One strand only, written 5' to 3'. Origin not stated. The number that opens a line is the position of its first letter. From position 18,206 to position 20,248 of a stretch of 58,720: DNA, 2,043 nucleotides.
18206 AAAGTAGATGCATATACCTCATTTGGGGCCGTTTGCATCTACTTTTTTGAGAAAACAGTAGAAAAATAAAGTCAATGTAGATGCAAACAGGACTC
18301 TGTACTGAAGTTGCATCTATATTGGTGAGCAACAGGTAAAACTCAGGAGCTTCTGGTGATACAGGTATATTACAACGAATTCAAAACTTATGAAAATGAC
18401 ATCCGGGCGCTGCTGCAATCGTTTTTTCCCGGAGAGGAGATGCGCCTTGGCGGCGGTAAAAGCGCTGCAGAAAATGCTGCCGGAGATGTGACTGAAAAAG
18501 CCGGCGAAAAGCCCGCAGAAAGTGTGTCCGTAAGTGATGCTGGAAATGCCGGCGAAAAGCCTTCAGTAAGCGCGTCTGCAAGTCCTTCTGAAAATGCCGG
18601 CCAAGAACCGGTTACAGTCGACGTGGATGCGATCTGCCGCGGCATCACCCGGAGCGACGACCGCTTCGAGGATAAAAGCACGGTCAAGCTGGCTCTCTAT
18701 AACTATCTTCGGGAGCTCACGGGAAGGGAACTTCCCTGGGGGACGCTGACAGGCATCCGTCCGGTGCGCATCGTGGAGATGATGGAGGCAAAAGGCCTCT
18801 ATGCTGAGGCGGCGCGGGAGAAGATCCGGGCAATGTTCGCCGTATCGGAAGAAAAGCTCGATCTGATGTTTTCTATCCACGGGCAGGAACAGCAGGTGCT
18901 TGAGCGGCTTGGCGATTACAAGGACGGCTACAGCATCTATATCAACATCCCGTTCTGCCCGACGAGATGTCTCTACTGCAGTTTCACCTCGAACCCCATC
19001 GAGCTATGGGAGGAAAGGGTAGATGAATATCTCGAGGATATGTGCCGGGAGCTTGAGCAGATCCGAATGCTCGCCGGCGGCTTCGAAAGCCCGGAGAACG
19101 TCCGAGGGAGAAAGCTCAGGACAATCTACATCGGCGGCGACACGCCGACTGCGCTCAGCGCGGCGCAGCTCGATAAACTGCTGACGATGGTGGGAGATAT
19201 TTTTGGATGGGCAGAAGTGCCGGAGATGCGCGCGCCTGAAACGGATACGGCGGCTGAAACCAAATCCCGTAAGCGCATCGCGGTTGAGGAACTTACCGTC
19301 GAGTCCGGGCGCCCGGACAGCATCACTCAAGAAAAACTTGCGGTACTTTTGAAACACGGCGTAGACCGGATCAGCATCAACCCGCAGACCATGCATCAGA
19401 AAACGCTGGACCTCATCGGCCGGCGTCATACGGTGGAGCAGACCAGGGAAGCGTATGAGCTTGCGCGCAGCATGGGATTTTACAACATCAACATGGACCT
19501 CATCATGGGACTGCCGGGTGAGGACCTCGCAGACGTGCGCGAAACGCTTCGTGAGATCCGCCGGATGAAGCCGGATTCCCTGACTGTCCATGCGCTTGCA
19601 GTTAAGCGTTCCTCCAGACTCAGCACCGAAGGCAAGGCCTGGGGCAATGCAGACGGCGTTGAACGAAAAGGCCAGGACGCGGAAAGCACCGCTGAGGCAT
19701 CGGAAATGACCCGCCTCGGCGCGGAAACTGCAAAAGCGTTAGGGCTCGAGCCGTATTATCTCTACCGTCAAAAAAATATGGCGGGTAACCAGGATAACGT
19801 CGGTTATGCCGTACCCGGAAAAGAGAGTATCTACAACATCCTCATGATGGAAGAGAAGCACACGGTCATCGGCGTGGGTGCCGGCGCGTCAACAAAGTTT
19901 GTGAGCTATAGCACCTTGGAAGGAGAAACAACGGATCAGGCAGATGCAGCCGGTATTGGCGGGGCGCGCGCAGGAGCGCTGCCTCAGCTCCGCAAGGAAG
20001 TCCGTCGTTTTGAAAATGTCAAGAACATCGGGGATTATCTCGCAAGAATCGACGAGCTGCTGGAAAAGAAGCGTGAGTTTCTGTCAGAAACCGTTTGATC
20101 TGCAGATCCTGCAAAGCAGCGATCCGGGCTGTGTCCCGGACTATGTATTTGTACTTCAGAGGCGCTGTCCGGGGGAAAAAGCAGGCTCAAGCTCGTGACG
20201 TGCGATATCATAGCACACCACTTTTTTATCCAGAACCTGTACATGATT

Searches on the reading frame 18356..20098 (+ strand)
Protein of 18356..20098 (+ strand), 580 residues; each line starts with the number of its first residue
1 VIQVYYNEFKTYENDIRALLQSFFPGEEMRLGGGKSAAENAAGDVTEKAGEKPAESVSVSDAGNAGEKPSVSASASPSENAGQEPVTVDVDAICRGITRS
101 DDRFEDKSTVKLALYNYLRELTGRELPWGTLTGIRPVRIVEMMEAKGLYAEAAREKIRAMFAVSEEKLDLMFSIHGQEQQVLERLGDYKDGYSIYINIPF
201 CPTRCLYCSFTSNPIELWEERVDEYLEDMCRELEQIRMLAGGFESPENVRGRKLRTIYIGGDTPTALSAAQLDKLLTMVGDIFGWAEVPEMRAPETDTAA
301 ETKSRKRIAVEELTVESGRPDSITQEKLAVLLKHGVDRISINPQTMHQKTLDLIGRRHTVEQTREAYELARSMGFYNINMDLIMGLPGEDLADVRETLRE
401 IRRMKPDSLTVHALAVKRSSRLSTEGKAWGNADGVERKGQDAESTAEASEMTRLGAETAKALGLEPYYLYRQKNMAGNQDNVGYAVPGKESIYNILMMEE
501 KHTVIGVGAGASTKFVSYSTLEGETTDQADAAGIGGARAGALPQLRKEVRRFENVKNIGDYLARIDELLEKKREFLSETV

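Call 33: search_protein_families(library=pfam, proteins=[window:18356-20098:+], max_evalue=0.00001)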
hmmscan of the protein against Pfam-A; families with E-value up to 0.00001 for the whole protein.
window:18356-20098:+ (580 aa): 1 family
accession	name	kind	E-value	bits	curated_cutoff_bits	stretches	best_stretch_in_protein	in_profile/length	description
PF04055.27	Radical_SAM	-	7.2e-22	78.8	29.5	1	198-400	4-165/166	Radical SAM superfamily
